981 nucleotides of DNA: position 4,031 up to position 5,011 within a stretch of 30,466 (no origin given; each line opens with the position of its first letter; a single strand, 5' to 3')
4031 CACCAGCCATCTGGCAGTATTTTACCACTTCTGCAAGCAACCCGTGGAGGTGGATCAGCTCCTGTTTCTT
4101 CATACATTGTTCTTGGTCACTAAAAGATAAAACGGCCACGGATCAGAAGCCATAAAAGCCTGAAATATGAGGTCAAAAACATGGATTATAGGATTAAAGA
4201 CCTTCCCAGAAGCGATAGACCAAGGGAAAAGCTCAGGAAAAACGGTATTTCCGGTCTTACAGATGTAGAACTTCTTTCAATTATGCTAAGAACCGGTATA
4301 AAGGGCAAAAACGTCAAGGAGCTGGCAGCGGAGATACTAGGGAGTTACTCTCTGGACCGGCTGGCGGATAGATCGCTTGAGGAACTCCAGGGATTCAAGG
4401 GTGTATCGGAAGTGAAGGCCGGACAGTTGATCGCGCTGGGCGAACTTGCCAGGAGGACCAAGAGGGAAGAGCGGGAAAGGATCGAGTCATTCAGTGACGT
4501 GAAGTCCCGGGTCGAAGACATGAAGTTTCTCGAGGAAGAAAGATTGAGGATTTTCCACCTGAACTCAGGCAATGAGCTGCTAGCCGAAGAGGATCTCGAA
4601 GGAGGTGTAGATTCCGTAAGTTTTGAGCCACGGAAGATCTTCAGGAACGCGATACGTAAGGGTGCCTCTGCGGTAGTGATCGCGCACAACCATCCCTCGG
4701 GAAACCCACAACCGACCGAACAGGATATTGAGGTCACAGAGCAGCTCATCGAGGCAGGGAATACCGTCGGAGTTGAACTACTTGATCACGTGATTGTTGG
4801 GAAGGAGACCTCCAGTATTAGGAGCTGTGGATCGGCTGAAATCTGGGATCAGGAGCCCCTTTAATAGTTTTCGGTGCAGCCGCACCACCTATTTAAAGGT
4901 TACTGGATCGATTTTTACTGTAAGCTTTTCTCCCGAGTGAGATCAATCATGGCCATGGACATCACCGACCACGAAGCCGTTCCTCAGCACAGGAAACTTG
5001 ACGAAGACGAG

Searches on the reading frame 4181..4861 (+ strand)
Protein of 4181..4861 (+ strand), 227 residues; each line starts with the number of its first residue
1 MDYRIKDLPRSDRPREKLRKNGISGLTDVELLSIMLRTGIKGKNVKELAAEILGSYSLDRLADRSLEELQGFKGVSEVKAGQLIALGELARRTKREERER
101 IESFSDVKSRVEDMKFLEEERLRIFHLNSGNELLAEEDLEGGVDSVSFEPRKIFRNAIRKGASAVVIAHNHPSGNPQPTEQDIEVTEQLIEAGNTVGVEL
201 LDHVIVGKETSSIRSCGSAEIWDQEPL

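Call 53: search_protein_families(library=pfam, proteins=[window:4181-4861:+], max_evalue=0.001)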
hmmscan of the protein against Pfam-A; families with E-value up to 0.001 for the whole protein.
window:4181-4861:+ (227 aa): 2 families
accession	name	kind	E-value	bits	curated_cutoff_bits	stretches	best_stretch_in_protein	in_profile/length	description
PF04002.20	RadC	-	1.9e-33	115.4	22.1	1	104-215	4-118/121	RadC-like JAB domain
PF20582.4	UPF0758_N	-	7.5e-23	80.8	27.1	1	5-80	1-76/77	UPF0758 N-terminal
